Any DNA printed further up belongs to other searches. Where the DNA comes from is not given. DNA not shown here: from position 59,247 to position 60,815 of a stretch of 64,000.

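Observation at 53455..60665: Permuted Hmc complex (E-F-A-B-C-D) headed by a TmcD-like gene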

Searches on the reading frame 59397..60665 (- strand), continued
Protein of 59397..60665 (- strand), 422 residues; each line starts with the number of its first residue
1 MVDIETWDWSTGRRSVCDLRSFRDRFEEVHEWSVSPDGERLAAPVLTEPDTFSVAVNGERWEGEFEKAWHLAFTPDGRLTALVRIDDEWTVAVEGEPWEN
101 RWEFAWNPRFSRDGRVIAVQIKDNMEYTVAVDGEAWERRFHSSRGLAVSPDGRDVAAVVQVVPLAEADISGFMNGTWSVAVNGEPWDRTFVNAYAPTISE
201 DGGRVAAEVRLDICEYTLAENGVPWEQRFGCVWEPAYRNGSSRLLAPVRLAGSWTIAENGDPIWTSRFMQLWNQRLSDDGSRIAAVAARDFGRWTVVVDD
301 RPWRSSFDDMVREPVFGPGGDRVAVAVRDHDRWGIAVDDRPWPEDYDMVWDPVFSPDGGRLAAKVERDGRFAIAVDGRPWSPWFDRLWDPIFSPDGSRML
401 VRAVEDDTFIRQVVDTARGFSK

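Call 49: search_protein_families(library=ncbifam, proteins=[L034:10988-12328:+, L034:10292-10951:+, L034:12386-12775:+, L035:10987-12297:+, L035:10306-10953:+, L035:12321-13913:+, L035:13918-14982:+, L035:14982-16163:+, L033:10943-12316:+, L033:10284-10931:+], max_evalue=1e-20)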
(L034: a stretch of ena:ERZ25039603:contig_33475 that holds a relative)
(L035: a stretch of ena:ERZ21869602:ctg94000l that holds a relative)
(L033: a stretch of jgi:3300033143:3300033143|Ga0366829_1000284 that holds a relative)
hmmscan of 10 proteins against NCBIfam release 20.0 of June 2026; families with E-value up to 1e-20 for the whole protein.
L034:10988-12328:+ (446 aa): 3 families
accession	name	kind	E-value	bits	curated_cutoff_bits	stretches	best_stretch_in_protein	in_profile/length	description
NF045724.1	ferredox_TmcB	equivalog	3.7e-245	813.3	735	1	10-441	2-430/430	electron transfer complex ferredoxin TmcB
NF045711.1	sulf_resp_HmcF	equivalog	5.9e-104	348.4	750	1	30-445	41-455/457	sulfate respiration complex iron-sulfur protein HmcF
NF045796.1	DsrK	equivalog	8.8e-59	199.3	400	1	22-426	22-427/453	sulfate reduction electron transfer complex DsrMKJOP subunit DsrK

L034:10292-10951:+ (219 aa): 2 families
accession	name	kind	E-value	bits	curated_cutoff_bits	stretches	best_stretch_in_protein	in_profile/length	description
NF045723.1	memb_anch_TmcC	equivalog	4.4e-95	317.3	240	1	2-219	1-218/218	TmcC family electron transfer complex membrane anchor subunit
NF045716.1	sulf_resp_HmcE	equivalog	6.8e-55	186.1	275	1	4-211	1-212/226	sulfate respiration complex protein HmcE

L034:12386-12775:+ (129 aa): 1 family
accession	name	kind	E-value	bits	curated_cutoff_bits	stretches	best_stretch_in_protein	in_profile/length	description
NF045722.1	c3_cytochr_TmcA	equivalog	1.1e-44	151.3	114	1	1-125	1-124/125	acidic tetraheme cytochrome c3 TmcA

L035:10987-12297:+ (436 aa): 3 families
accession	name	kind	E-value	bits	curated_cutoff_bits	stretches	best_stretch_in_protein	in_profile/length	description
NF045724.1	ferredox_TmcB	equivalog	1.2e-216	719.3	735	1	8-435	2-429/430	electron transfer complex ferredoxin TmcB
NF045711.1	sulf_resp_HmcF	equivalog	3.1e-102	342.7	750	1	28-434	41-449/457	sulfate respiration complex iron-sulfur protein HmcF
NF045796.1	DsrK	equivalog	7.7e-62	209.4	400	1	27-422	28-428/453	sulfate reduction electron transfer complex DsrMKJOP subunit DsrK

L035:10306-10953:+ (215 aa): 2 families
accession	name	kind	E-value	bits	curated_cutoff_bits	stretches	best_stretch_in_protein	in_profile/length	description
NF045723.1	memb_anch_TmcC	equivalog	3.4e-80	268.6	240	1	1-215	3-218/218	TmcC family electron transfer complex membrane anchor subunit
NF045716.1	sulf_resp_HmcE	equivalog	5.6e-57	193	275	1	1-210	1-215/226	sulfate respiration complex protein HmcE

L035:12321-13913:+ (530 aa): 3 families
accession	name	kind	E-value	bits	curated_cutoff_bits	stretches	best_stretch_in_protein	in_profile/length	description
NF045713.1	CxxCH_16_HmcA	equivalog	4.5e-151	504.1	400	1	22-525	19-540/541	sulfate respiration complex hexadecaheme cytochrome HmcA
NF045784.1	9HemeCytC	equivalog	1.2e-51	176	640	1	277-529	56-325/328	nine-heme cytochrome c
NF045722.1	c3_cytochr_TmcA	equivalog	1.9e-29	102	114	0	59-141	38-124/125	acidic tetraheme cytochrome c3 TmcA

L035:13918-14982:+ (354 aa): 8 families
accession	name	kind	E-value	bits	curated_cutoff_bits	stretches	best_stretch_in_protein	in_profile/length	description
NF045715.1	sulf_resp_HmcB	equivalog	4.9e-152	505.3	420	1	4-310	1-305/307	sulfate respiration complex iron-sulfur protein HmcB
NF008134.0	PRK10882.1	equivalog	3.1e-65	220.4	263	1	4-250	3-276/329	hydrogenase 2 operon protein HybA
TIGR01582.1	FDH-beta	equivalog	1.1e-31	110.1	334.7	1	39-239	20-220/283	formate dehydrogenase subunit beta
TIGR02951.1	DMSO_dmsB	equivalog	3e-30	105.4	214.1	1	41-206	2-156/161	DMSO/selenate family reductase complex B subunit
NF045797.1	DsrO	equivalog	5e-29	101.4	200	1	1-216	1-215/235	sulfate reduction electron transfer complex DsrMKJOP subunit DsrO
TIGR03149.1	cyt_nit_nrfC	equivalog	2.3e-26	92.5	377.6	1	4-214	3-195/225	cytochrome c nitrite reductase Fe-S protein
NF011569.0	PRK14993.1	equivalog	2.8e-25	89.2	416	1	1-217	1-202/244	tetrathionate reductase subunit TtrB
NF038355.1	FDH3_beta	equivalog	2.8e-21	76.4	240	0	44-177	6-121/180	formate dehydrogenase FDH3 subunit beta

L035:14982-16163:+ (393 aa): 3 families
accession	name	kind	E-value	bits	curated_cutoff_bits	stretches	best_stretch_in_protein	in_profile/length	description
NF045714.1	sulf_resp_HmcC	equivalog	1.2e-195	650.1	550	1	16-389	2-375/376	sulfate respiration complex protein HmcC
NF008133.1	PRK10881.1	equivalog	2.2e-74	251.2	450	1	16-382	13-374/377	Ni/Fe-hydrogenase cytochrome b subunit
NF041784.1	mnquin_red_QrcD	equivalog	1.8e-31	109.9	570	1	20-383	23-402/408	menaquinone reductase integral membrane subunit QrcD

L033:10943-12316:+ (457 aa): 3 families
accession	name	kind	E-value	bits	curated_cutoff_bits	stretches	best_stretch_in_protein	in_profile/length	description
NF045724.1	ferredox_TmcB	equivalog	1.2e-215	716.1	735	1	8-434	2-428/430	electron transfer complex ferredoxin TmcB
NF045711.1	sulf_resp_HmcF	equivalog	4e-116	388.5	750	1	28-437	41-452/457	sulfate respiration complex iron-sulfur protein HmcF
NF045796.1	DsrK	equivalog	6.7e-59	199.7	400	1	24-439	29-446/453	sulfate reduction electron transfer complex DsrMKJOP subunit DsrK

L033:10284-10931:+ (215 aa): 2 families
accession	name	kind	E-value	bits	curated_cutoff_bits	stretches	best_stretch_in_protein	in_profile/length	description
NF045723.1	memb_anch_TmcC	equivalog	4.1e-85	284.7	240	1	1-215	3-218/218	TmcC family electron transfer complex membrane anchor subunit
NF045716.1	sulf_resp_HmcE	equivalog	4.3e-59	199.9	275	1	1-210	1-215/226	sulfate respiration complex protein HmcE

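Call 52: predict_structure(alignment_id=A1)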
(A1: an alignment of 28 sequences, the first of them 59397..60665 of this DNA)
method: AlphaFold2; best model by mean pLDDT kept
length: 422 residues; sequences in the alignment: 28
mean_pLDDT: 95.1   pTM: 0.88
mean pLDDT of the five models: 95.1, 94.9, 94.8, 94.7, 94.7
residues with pLDDT >= 90: 396; 70-90: 19; 50-70: 5; < 50: 2
segments of 3 or more residues with pLDDT < 50: none
pLDDT, mean of each block of 10 residues (from residue 1): 86 96 94 96 95 95 93 95 97 97 97 96 97 98 96 97 92 96 98 96 95 96 97 93 95 97 97 95 96 96 97 96 97 97 96 95 97 93 95 96 97 85 44
secondary structure, 60 per line:
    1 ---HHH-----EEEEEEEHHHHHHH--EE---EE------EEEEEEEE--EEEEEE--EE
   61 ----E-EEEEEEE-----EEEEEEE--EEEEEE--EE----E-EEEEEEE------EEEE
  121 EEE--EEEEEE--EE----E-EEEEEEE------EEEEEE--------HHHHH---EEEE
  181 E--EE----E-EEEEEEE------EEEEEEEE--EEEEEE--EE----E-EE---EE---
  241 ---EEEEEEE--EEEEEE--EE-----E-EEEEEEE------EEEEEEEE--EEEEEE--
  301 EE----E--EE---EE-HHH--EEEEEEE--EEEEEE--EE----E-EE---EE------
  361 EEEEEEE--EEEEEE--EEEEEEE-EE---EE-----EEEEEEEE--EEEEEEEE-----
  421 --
elements in order: E12-18 H19-25 E41-48 E51-56 E67-73 E79-85 E88-93 E104-110 E117-123 E126-131 E142-148 E155-160 H169-173 E177-181 E192-198 E205-212 E215-220 E244-250 E253-258 E270-276 E283-290 E293-298 E323-329 E332-337 E361-367 E370-375 E378-384 E398-405 E408-415

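Call 55: fold_search(model_id=the predicted structure, library=pdb)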
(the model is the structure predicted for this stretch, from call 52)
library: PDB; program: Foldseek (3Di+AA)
matches with E <= 10: 1545; with E <= 0.001: 699
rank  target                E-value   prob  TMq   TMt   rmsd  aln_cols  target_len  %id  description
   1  5oql_A                1.8e-11  1.00  0.30  0.18  16.0       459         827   15  Cryo-EM structure of the 90S pre-ribosome from Chaetomium thermophilum (released 2017-10-11)
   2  9n6z_LO               6.1e-11  1.00  0.30  0.18  17.4       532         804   12  SSU processome maturation and disassembly, State D (released 2025-11-05)
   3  6rxt_UA               1.5e-10  1.00  0.25  0.14  18.8       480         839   13  Cryo-EM structure of the 90S pre-ribosome (Kre33-Noc4) from Chaetomium thermophilum, state A (released 2019-08-14)
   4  7d4i_B1               1.9e-10  1.00  0.29  0.18  18.2       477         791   13  Cryo-EM structure of 90S small ribosomal precursors complex with the DEAH-box RNA helicase Dhr1 (State F) (released 2021-10-06)
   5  7mqa_LQ               2.1e-10  1.00  0.23  0.14  20.2       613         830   12  Cryo-EM structure of the human SSU processome, state post-A1 (released 2021-09-22)
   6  5wlc_LO               4.2e-10  1.00  0.27  0.16  18.4       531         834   13  The complete structure of the small subunit processome (released 2017-09-27)
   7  5wyj_BA               4.4e-10  1.00  0.25  0.17  19.2       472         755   13  Cryo-EM structure of the 90S small subunit pre-ribosome (Dhr1-depleted, Enp1-TAP, state 1) (released 2017-03-29)
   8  6zqd_UA               7.5e-10  1.00  0.27  0.17  17.0       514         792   13  Cryo-EM structure of the 90S pre-ribosome from Saccharomyces cerevisiae, state Post-A1 (released 2020-09-23)
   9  6lqr_B1               9.1e-10  1.00  0.26  0.16  16.9       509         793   13  Cryo-EM structure of 90S small subunit preribosomes in transition states (State C) (released 2020-09-16)
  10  9bln_U                1.0e-09  1.00  0.47  0.37   8.1       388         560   11  The structure of human Pdcd4 bound to the 40S-eIF4A-eIF3-eIF1 complex (released 2024-09-04)
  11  9e2g_2B               1.9e-09  1.00  0.31  0.23  18.5       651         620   11  Cryo-EM structure of 48 nm repeat of microtubule doublet from T. brucei flagellum (released 2025-03-12)
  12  5i2t                  2.7e-09  1.00  0.28  0.21  17.7       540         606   13  Domain characterization of the WD protein Pwp2 and their relevance in ribosome biogenesis (released 2017-06-21)
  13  7mq8_LQ               2.7e-09  1.00  0.23  0.14  19.9       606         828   12  Cryo-EM structure of the human SSU processome, state pre-A1 (released 2021-09-22)
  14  3wj9_A                4.9e-09  1.00  0.46  0.49   9.1       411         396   11  Crystal structure of the eukaryotic initiation factor (released 2014-03-12)
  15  8g2z_0U               7.6e-09  1.00  0.31  0.24  14.4       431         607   10  48-nm doublet microtubule from Tetrahymena thermophila strain CU428 (released 2023-06-14)
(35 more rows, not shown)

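Call 69: find_homologous_proteins(query=L086:5934-7250:+, max_evalue=1e-50)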
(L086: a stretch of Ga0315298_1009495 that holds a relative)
Query L086:5934-7250:+ (439 aa): 2684 proteins with E <= 1e-50 among 6036 candidates; the best 120 are listed.
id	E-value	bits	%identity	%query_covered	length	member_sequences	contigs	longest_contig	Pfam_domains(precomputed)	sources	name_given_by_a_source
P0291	1.8e-288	974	92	100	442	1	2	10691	PF00037.33,PF13534.12,PF02754.22,PF13183.12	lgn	-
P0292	3.8e-287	970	91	100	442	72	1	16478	PF00037.33,PF13534.12,PF02754.22,PF13183.12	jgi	-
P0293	1.7e-281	952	89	100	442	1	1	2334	PF13534.12,PF02754.22,PF13183.12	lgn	-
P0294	4.1e-277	937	87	100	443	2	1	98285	PF13534.12,PF02754.22,PF13183.12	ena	-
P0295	2.5e-276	934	86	100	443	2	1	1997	PF13534.12,PF02754.22,PF13183.12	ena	-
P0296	4.7e-269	910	83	100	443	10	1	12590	PF13534.12,PF02754.22,PF13183.12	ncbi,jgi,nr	ncbi:MAG: (Fe-S)-binding protein [Deltaproteobacteria bacterium]|nr:MAG: (Fe-S)-binding protein [Del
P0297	1.3e-266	902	84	100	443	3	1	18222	PF13534.12,PF02754.22,PF13183.12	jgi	-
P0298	1.2e-265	899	83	100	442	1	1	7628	PF02754.22,PF13183.12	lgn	-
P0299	1.7e-265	899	83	100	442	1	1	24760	PF12837.13,PF00037.33,PF13534.12,PF02754.22,PF13183.12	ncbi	-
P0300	2.3e-265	898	83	100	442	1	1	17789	PF12837.13,PF00037.33,PF13534.12,PF02754.22,PF13183.12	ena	-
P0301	8.0e-263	890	82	100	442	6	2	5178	PF12797.13,PF00037.33,PF12838.13,PF13534.12,PF02754.22,PF13183.12,PF13187.12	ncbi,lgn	ncbi:MAG: (Fe-S)-binding protein [Pseudomonadota bacterium]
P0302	2.7e-262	888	82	100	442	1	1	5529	PF00037.33,PF02754.22,PF13183.12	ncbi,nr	ncbi:MAG: (Fe-S)-binding protein [Deltaproteobacteria bacterium]|nr:(Fe-S)-binding protein [Deltapro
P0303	2.0e-261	885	83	100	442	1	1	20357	PF02754.22,PF13183.12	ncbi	-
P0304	1.1e-258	876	80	100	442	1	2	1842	PF13534.12,PF02754.22,PF13183.12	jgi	jgi:Fe-S oxidoreductase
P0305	2.3e-258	875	80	100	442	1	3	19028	PF12837.13,PF00037.33,PF13534.12,PF02754.22,PF13183.12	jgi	jgi:Fe-S oxidoreductase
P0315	4.8e-246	835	76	100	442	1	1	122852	PF13534.12,PF02754.22,PF13183.12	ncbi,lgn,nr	ncbi:MAG: (Fe-S)-binding protein [candidate division Zixibacteria bacterium]|nr:(Fe-S)-binding prote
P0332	1.1e-242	824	76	98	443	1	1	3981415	PF02754.22,PF13183.12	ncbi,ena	-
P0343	1.4e-241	820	75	100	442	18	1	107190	PF02754.22,PF13183.12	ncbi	ncbi:MAG: (Fe-S)-binding protein [Desulfomonilaceae bacterium]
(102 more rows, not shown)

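Call 70: find_encoding_contigs(protein=P0332, flank=8000, max_places=1)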
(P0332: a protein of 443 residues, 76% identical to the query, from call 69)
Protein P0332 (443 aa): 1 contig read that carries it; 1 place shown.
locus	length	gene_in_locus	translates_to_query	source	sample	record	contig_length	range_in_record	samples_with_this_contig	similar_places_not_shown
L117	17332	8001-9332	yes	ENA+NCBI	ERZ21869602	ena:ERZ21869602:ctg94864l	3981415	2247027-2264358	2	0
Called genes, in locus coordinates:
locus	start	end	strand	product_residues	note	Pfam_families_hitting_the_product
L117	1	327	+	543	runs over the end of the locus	PF03721:UDPG_MGDP_dh_N, PF00984:UDPG_MGDP_dh, PF03720:UDPG_MGDP_dh_C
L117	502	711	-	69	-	-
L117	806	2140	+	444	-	PF00989:PAS, PF08448:PAS_4, PF13188:PAS_8, PF13426:PAS_9, PF00158:Sigma54_activat, PF14532:Sigma54_activ_2, PF07728:AAA_5, PF25601:AAA_lid_14, +4 more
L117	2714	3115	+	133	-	PF00072:Response_reg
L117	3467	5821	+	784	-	PF21085:CusS (weak), PF00672:HAMP, PF08448:PAS_4 (weak), PF13188:PAS_8 (faint), PF00989:PAS, PF13426:PAS_9 (weak), PF02518:HATPase_c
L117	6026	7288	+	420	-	-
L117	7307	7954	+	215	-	PF02665:Nitrate_red_gam (faint)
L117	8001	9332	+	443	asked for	PF13183:Fer4_8, PF02754:CCG (weak)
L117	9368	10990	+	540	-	PF02085:Cytochrom_CIII (weak), PF22113:Mtrc-MtrF_II-IV_dom (faint), PF14522:Cytochrome_C7 (faint), PF14537:Cytochrom_c3_2 (faint), PF02085:Cytochrom_CIII (weak), PF09699:Paired_CXXCH_1 (weak), PF02085:Cytochrom_CIII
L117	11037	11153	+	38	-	PF28260:DVU_0533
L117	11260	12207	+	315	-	PF12797:Fer4_2 (faint), PF12837:Fer4_6 (faint), PF13247:Fer4_11, PF12838:Fer4_7 (weak), PF00037:Fer4 (weak), PF13237:Fer4_10 (weak), PF13187:Fer4_9 (weak)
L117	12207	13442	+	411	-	-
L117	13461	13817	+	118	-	PF00072:Response_reg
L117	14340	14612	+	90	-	PF00216:Bac_DNA_binding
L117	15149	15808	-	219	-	PF13801:Metal_resist (weak)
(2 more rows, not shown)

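Call 71: find_encoding_contigs(protein=P0315, flank=8000, max_places=1)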
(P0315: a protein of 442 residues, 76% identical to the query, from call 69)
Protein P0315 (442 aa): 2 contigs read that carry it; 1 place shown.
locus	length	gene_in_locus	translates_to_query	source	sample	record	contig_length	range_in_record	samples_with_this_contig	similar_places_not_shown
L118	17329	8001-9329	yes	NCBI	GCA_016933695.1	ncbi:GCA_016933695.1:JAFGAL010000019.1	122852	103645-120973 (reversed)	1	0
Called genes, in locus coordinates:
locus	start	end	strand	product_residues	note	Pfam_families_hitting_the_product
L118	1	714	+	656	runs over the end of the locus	PF00330:Aconitase, PF00694:Aconitase_C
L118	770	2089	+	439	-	PF05977:MFS_3, PF12832:MFS_1_like (faint), PF07690:MFS_1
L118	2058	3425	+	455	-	PF03972:MmgE_PrpD_N, PF19305:MmgE_PrpD_C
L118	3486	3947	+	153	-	PF02566:OsmC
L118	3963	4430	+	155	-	PF01980:TrmO_N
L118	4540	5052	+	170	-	-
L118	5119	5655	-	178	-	PF13302:Acetyltransf_3, PF13420:Acetyltransf_4, PF00583:Acetyltransf_1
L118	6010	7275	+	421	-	PF07676:PD40 (faint)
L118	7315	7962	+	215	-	PF02665:Nitrate_red_gam (weak)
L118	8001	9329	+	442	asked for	PF13183:Fer4_8, PF13534:Fer4_17 (weak), PF02754:CCG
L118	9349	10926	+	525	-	PF02085:Cytochrom_CIII, PF14522:Cytochrome_C7 (weak), PF02085:Cytochrom_CIII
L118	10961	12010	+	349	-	PF00037:Fer4 (faint), PF12797:Fer4_2 (faint), PF12837:Fer4_6 (faint), PF12838:Fer4_7 (faint), PF13247:Fer4_11, PF13187:Fer4_9 (weak), PF13237:Fer4_10 (weak)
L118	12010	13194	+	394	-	PF03916:NrfD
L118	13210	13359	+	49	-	PF28260:DVU_0533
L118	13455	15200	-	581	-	PF14262:Cthe_2159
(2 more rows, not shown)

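Call 72: find_encoding_contigs(protein=P0343, flank=8000, max_places=1)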
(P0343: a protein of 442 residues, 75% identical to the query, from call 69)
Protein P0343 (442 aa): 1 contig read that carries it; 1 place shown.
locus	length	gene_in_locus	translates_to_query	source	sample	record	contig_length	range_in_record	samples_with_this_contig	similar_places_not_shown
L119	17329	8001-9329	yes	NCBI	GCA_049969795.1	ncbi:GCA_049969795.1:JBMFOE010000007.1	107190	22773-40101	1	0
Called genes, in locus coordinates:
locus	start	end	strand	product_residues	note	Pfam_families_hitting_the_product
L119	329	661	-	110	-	-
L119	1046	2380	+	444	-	PF00989:PAS, PF08448:PAS_4, PF13426:PAS_9, PF00158:Sigma54_activat, PF14532:Sigma54_activ_2, PF07728:AAA_5, PF25601:AAA_lid_14, PF02954:HTH_8, +2 more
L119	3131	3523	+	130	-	PF00072:Response_reg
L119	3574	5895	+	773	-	PF00672:HAMP, PF08448:PAS_4 (faint), PF00989:PAS, PF13426:PAS_9 (weak), PF02518:HATPase_c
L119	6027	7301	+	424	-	-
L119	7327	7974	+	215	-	PF02665:Nitrate_red_gam (faint)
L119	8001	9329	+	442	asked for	PF13183:Fer4_8, PF02754:CCG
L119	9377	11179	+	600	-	PF02085:Cytochrom_CIII (weak), PF14522:Cytochrome_C7 (faint), PF14537:Cytochrom_c3_2 (weak), PF02085:Cytochrom_CIII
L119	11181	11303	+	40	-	PF28260:DVU_0533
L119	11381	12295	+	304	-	PF00037:Fer4 (faint), PF12797:Fer4_2 (faint), PF12837:Fer4_6 (faint), PF13237:Fer4_10 (faint), PF13187:Fer4_9 (faint), PF13247:Fer4_11, PF12838:Fer4_7 (weak)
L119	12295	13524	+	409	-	PF03916:NrfD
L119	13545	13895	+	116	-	PF00072:Response_reg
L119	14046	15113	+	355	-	PF08448:PAS_4 (weak), PF13426:PAS_9, PF02518:HATPase_c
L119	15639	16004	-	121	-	PF08821:CGGC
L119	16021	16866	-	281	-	PF00753:Lactamase_B, PF12706:Lactamase_B_2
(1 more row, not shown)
